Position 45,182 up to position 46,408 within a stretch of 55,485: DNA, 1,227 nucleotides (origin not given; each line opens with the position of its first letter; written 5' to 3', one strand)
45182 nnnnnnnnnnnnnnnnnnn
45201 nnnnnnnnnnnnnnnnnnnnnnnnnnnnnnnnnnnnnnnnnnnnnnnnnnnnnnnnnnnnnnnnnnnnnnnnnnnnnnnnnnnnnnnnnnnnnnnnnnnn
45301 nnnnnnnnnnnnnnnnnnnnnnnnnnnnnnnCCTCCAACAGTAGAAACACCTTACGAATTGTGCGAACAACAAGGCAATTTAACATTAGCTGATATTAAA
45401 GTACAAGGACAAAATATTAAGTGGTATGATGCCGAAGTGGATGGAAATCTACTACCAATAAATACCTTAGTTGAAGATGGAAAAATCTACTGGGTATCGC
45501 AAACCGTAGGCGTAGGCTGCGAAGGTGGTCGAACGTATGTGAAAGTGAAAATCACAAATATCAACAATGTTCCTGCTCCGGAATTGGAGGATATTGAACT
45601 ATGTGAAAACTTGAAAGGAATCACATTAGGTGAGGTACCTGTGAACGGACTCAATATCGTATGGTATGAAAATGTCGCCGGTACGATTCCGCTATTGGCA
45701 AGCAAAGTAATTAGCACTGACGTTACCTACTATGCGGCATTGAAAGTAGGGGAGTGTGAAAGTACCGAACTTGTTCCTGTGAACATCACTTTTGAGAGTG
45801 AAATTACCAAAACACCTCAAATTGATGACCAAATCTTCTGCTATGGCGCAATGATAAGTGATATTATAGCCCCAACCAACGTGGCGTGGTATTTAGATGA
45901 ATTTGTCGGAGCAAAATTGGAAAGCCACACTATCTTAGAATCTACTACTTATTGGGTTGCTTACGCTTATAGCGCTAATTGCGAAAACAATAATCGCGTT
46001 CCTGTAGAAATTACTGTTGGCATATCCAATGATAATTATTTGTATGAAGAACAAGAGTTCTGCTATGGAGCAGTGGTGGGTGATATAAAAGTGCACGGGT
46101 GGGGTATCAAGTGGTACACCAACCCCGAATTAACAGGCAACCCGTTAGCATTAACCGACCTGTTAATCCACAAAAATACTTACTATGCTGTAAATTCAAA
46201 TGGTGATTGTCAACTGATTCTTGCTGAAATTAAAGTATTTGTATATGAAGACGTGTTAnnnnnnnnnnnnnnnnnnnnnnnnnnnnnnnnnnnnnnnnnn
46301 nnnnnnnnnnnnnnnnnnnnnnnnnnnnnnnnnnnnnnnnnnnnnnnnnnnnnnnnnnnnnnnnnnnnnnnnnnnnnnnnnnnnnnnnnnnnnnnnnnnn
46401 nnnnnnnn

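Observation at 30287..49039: An 18.8-kb array of 80 two-cysteine ~78-aa modules is organised as 20 super-repeats of four fixed subtypes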

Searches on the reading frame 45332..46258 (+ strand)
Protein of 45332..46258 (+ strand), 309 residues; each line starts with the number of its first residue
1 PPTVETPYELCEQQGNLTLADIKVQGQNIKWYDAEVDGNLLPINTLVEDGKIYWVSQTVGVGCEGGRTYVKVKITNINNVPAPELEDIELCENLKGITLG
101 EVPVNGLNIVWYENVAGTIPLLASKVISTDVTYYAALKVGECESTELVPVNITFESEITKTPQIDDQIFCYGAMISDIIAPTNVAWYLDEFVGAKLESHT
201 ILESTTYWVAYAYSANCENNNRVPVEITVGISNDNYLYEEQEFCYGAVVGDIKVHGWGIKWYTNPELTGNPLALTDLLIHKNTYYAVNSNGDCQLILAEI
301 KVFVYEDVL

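Call 19: find_homologous_proteins(query=A1, max_evalue=1e-10)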
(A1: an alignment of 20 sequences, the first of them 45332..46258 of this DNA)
Query A1 (20 sequences) (309 aa, profile of the alignment): 2 proteins with E <= 1e-10 among 7906 candidates.
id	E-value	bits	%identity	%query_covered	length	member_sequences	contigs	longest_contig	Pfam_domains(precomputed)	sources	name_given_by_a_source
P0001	4.6e-30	123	46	22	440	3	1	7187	PF13585.13,PF19081.7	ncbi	ncbi:MAG: gliding motility-associated C-terminal domain-containing protein, partial [Flavobacteriia 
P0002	1.1e-16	79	27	71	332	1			PF13585.13,PF19081.7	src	-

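Call 29: predict_structure(alignment_id=A1)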
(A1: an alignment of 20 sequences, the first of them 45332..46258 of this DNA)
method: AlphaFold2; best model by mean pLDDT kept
length: 309 residues; sequences in the alignment: 20
mean_pLDDT: 91.5   pTM: 0.84
mean pLDDT of the five models: 91.5, 91.3, 90.9, 90.2, 89.6
residues with pLDDT >= 90: 236; 70-90: 65; 50-70: 7; < 50: 1
segments of 3 or more residues with pLDDT < 50: none
pLDDT, mean of each block of 10 residues (from residue 1): 94 86 92 95 96 93 90 83 91 93 90 92 91 92 91 92 91 92 94 93 96 89 93 81 92 94 93 97 95 92 81
secondary structure, 60 per line:
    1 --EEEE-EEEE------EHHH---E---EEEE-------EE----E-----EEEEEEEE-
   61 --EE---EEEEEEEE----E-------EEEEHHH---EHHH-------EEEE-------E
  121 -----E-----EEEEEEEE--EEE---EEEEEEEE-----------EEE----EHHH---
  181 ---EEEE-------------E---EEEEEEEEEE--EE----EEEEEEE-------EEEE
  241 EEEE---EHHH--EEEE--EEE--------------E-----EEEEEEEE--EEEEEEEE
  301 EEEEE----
elements in order: E3-6 E8-11 E29-32 E52-59 E68-75 E88-91 E109-112 E132-139 E142-144 E148-155 E167-169 E184-187 E205-214 E223-229 E237-244 E254-257 E260-262 E283-290 E293-305

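Call 30: search_protein_representatives(alignment_id=A1)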
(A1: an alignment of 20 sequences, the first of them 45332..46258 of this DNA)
Query: 20 sequences, 311 profile positions. Proteins with E-value up to 0.001 (for the whole library): 12320; up to 1e-10: 6430; up to 1e-30: 2353. The best 150 are listed.
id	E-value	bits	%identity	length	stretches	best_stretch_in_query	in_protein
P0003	0.0e+00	3348.7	-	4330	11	1-311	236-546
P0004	0.0e+00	2109.0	-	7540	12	1-310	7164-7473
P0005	0.0e+00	2089.3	-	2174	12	2-306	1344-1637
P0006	0.0e+00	1726.8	-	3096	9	1-308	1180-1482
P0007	0.0e+00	1703.2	-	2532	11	1-305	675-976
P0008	0.0e+00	1575.3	-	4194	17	1-266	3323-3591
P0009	0.0e+00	1473.8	-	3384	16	25-278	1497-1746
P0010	0.0e+00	1461.9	-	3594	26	8-300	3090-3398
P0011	0.0e+00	1455.9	-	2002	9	2-309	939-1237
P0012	0.0e+00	1424.8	-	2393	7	7-306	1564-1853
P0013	0.0e+00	1418.7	-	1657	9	1-306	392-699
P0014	0.0e+00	1394.9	-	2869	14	1-306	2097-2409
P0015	0.0e+00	1379.8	-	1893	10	2-306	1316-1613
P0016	0.0e+00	1342.4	-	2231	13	30-306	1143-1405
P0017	0.0e+00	1336.4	-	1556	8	3-299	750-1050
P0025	0.0e+00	1140.0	-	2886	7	1-310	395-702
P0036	2.0e-281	946.7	-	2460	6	1-310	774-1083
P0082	1.7e-197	671.1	-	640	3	1-310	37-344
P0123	3.0e-162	555.3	-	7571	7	1-306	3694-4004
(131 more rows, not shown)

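Call 35: list_cluster_members(proteins=[P0003, P0004, P0006, P0025, P0036, P0082, P0123])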
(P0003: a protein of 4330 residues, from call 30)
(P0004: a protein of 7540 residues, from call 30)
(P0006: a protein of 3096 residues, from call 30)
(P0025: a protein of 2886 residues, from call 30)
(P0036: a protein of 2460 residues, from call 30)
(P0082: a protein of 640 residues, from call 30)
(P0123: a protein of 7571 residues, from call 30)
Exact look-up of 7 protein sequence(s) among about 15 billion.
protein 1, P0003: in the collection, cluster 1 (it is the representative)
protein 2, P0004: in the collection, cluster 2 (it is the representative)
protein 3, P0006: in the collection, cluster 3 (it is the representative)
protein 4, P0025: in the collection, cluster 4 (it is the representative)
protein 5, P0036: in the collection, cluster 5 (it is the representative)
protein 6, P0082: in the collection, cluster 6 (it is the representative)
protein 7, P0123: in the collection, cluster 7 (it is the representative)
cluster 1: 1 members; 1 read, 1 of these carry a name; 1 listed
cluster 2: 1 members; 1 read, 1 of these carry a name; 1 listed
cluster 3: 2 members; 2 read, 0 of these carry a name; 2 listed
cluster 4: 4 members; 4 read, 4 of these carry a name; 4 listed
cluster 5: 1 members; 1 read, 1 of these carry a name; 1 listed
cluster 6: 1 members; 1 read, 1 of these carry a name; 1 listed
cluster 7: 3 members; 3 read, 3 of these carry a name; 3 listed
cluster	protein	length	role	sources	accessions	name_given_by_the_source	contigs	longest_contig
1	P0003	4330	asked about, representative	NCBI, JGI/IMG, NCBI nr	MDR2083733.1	MAG: T9SS type A sorting domain-containing protein [Bacteroidales bacterium] | hypothetical protein | T9SS type A sorting domain-containing protein [Bacteroidales bacterium]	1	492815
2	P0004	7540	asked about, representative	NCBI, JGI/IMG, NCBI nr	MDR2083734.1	MAG: tandem-95 repeat protein [Bacteroidales bacterium] | hypothetical protein | tandem-95 repeat protein [Bacteroidales bacterium]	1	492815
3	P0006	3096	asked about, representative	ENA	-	-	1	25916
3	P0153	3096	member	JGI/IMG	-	-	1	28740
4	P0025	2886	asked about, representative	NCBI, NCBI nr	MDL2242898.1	T9SS type A sorting domain-containing protein, partial [Bacteroidales bacterium ... | T9SS type A sorting domain-containing protein [Bacteroidales bacterium OttesenSCG-928-K03]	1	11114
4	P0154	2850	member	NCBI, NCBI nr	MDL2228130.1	T9SS type A sorting domain-containing protein [Odoribacter sp. OttesenSCG-928-L07]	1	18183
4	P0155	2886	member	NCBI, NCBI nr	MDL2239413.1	T9SS type A sorting domain-containing protein, partial [Bacteroidales bacterium ... | T9SS type A sorting domain-containing protein [Bacteroidales bacterium OttesenSCG-928-L14]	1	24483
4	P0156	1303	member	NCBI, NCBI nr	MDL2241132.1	T9SS type A sorting domain-containing protein [Bacteroidales bacterium OttesenSCG-928-K22]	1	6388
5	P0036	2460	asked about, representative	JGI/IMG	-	hypothetical protein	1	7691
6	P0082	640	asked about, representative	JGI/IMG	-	hypothetical protein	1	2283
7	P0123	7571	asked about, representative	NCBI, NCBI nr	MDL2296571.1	tandem-95 repeat protein, partial [Bacteroidales bacterium OttesenSCG-928-E04] | tandem-95 repeat protein [Bacteroidales bacterium OttesenSCG-928-E04]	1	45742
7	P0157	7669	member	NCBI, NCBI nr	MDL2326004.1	tandem-95 repeat protein, partial [Bacteroidales bacterium OttesenSCG-928-A14] | tandem-95 repeat protein [Bacteroidales bacterium OttesenSCG-928-A14]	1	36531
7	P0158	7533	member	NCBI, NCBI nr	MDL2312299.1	tandem-95 repeat protein, partial [Bacteroidales bacterium OttesenSCG-928-B11] | tandem-95 repeat protein [Bacteroidales bacterium OttesenSCG-928-B11]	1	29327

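Call 39: search_solved_structures(query=A1, max_evalue=1)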
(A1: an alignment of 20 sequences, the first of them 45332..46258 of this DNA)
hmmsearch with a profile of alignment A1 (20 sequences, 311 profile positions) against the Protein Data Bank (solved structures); distinct sequences matched with E-value up to 1: 38.
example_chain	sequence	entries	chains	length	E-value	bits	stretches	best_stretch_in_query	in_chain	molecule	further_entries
9flp_A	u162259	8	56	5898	2.4e-88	299.3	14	24-307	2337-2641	The grappling hook protein A in the bacterium Aureispira sp. CCB-QB1 | The grappling hook protein A (GhpA) in the bacterium Aureispira sp. CCB-QB1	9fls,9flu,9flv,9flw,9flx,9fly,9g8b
8xld_B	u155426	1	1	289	0.0019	20.4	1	256-309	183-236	Nanobody(Staygold-S2G10)-Nanobody(Staygold-S4F1)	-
9rn6_C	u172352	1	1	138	0.0028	19.9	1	257-309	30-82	Nanobody NB184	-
9s36_B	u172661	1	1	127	0.0097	18.1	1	106-190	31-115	lama nanobody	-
8ul9_A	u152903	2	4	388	0.011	18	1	164-199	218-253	Cholinephosphotransferase 1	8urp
8urt_A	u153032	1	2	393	0.011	17.9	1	164-199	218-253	Cholinephosphotransferase 1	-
8gl6_D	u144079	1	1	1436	0.018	17.2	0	127-156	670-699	RemA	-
7r1z_C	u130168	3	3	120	0.065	15.4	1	107-172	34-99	NbArc-C11 | Chains: C | anti-Arc nanobody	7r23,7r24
5e7b_A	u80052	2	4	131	0.066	15.4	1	105-177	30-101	nanobody nano-L06 | nanobody L06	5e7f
8av2_C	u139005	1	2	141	0.084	15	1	256-309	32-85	anti-mLEPR VHH 4-80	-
9fcm_A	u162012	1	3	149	0.086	15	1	104-192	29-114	Single-domain antibody R3DC23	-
8q95_B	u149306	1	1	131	0.099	14.8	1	251-307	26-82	Nanobody Ma3F05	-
8dtu_A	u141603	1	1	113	0.11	14.7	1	257-309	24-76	Nanobody 5344N74D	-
7wki_B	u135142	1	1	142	0.15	14.2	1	100-179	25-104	Anti-CFH nanobody (VHH)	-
7s7r_B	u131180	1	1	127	0.21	13.7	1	257-309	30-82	Nanobody G7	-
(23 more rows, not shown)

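Call 41: fold_search(model_id=the predicted structure, library=pdb)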
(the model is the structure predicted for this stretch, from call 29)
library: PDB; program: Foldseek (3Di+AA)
matches with E <= 10: 1814; with E <= 0.001: 71
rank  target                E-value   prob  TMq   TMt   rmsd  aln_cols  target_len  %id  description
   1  9fls_A                1.7e-09  1.00  0.18  0.16  43.7       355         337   18  CryoEM structure of the fragment-3 (2061-2397) in the grappling hook protein A (GhpA) in the bacterium Aureispira sp.  (released 2024-10-16)
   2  9fly_A                4.3e-09  1.00  0.19  0.08  59.4       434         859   14  CryoEM structure of the base (4151-5009) in the grappling hook protein A (GhpA) in the bacterium Aureispira sp. CCB-QB (released 2024-10-16)
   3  7ol4_A                1.0e-08  1.00  0.24  0.16  18.1       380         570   13  Mouse contactin-1 neurofascin-155 immunoglobulin domains adhesion complex (released 2022-12-14)
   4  9g8b_A                2.5e-08  1.00  0.18  0.16  43.6       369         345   16  CryoEM structure of the fragment-2 (2892-3236) in the grappling hook protein A (GhpA) in the bacterium Aureispira sp.  (released 2024-10-16)
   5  5z5k_A                3.6e-08  1.00  0.23  0.20  17.6       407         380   14  Structure of the DCC-Draxin complex (released 2018-06-20)
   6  9flu_A                3.7e-08  1.00  0.18  0.17  44.1       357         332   14  CryoEM structure of the fragment-1 (3402-3733) in the grappling hook protein A (GhpA) in the bacterium Aureispira sp.  (released 2024-10-16)
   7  7sz8_A                4.4e-08  1.00  0.17  0.13  50.2       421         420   11  Crystal structure of human CELSR1 EC4-7 (released 2022-12-14)
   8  1cs6                  4.6e-08  1.00  0.23  0.21  17.8       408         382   13  N-TERMINAL FRAGMENT OF AXONIN-1 FROM CHICKEN (released 2000-05-19)
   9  3laf_A                5.7e-08  1.00  0.23  0.20  17.6       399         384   13  Structure of DCC, a netrin-1 receptor (released 2011-03-02)
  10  9flw_A                5.7e-08  1.00  0.19  0.12  43.8       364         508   16  CryoEM structure of the fragment-6 (3571-4078) in the grappling hook protein A (GhpA) in the bacterium Aureispira sp.  (released 2024-10-16)
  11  7ol2_A                6.3e-08  1.00  0.24  0.15  18.7       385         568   13  Crystal structure of mouse contactin 1 immunoglobulin domains (released 2022-12-14)
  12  8k3j_A                8.1e-08  1.00  0.22  0.15  18.8       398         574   14  Structure of human CNTN2 immunoglobulin domains 1-6 homo-dimer (released 2024-07-17)
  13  9ba4_A                9.5e-08  1.00  0.21  0.10  17.6       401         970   12  Full-length cross-linked Contactin 2 (CNTN2) (released 2024-07-17)
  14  7ok5_A                1.2e-07  1.00  0.19  0.13  22.5       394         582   14  Crystal structure of mouse neurofascin 155 immunoglobulin domains (released 2022-12-14)
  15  5k6z_B                1.8e-07  1.00  0.24  0.21  17.9       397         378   12  Sidekick chimera containing sidekick-2 immunoglobulin domains 1-2 and sidekick-1 immunoglobulin domains 3-4 (released 2016-09-28)
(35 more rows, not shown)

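Call 44: search_solved_structures(query=A1, max_evalue=1e-20, show_alignments=1)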
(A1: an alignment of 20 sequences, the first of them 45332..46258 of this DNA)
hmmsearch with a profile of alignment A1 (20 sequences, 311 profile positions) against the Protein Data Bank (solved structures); distinct sequences matched with E-value up to 1e-20: 1.
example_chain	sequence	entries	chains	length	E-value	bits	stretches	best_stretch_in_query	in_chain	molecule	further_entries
9flp_A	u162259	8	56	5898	2.4e-88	299.3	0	24-307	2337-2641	The grappling hook protein A in the bacterium Aureispira sp. CCB-QB1 | The grappling hook protein A (GhpA) in the bacterium Aureispira sp. CCB-QB1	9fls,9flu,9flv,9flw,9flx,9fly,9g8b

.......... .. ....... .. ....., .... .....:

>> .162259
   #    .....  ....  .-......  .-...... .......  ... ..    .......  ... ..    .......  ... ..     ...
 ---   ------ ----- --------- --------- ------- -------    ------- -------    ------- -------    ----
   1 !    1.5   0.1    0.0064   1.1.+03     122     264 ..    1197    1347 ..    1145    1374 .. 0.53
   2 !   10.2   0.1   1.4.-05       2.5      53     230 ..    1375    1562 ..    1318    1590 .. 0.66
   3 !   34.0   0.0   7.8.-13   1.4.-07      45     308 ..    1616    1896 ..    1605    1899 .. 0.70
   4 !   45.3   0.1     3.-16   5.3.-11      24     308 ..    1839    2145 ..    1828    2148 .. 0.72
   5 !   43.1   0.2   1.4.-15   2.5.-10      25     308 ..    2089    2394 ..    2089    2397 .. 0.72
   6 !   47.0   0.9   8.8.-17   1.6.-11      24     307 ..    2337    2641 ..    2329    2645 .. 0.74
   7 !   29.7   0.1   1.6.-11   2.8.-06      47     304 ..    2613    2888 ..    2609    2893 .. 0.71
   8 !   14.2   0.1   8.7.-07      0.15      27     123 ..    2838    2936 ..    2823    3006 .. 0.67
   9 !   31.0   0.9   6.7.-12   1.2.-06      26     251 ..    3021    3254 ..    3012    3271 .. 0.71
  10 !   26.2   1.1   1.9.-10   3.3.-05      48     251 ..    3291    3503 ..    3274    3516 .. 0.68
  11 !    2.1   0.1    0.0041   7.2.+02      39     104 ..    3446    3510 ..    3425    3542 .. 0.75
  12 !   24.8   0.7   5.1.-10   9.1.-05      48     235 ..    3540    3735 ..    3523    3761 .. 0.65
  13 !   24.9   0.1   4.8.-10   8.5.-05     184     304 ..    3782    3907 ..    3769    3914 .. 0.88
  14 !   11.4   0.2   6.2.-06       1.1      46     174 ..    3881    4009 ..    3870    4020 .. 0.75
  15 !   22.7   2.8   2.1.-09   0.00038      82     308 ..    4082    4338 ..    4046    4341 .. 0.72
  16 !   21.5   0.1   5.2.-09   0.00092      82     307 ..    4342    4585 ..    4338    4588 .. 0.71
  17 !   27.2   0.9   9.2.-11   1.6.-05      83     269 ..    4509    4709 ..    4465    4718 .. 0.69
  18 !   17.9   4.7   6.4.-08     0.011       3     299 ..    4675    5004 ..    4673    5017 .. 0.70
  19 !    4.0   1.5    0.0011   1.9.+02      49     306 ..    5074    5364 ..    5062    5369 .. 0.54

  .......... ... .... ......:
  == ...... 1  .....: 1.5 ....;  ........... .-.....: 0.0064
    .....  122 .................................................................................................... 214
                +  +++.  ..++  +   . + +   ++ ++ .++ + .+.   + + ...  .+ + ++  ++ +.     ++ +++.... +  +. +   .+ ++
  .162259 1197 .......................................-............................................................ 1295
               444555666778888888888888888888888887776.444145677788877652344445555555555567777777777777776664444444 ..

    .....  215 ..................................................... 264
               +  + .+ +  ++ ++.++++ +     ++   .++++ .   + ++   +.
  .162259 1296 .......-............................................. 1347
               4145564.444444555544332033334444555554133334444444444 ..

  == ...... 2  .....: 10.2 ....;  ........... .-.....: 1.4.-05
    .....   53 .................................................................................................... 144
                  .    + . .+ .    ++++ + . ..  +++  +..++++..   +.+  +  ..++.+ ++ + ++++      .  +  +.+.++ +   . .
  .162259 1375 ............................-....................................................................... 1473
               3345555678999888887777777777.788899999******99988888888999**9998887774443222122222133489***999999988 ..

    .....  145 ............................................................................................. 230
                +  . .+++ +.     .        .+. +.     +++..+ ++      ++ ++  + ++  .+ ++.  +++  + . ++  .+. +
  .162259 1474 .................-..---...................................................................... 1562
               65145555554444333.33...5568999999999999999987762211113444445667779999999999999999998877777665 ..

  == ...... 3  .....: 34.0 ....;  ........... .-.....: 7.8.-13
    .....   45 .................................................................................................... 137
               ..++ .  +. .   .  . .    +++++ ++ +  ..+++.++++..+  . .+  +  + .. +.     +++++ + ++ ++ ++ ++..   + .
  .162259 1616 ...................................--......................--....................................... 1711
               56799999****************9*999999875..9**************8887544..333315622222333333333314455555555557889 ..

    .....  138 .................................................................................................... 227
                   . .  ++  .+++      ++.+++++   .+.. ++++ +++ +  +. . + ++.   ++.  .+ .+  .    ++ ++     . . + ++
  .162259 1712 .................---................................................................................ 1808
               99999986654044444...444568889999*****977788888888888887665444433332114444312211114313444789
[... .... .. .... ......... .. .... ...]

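Call 54: find_encoding_contigs(protein=P0006, flank=8000, max_places=3)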
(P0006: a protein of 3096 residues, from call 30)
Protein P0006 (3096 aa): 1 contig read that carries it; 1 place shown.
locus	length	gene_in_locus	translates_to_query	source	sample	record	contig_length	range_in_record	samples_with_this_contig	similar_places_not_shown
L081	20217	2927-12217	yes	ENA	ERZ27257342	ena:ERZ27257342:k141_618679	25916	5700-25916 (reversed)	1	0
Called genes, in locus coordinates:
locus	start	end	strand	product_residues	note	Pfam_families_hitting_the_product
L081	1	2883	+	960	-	?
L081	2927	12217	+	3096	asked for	PF19081:Ig_7 (faint), PF18962:Por_Secre_tail (weak)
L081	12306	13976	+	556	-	PF10895:DUF2715 (faint), PF00691:OmpA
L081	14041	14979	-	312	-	PF01551:Peptidase_M23, PF01476:LysM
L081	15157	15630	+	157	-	PF12864:DUF3822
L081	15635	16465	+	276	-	-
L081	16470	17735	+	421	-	PF04413:Glycos_transf_N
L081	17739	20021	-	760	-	PF18962:Por_Secre_tail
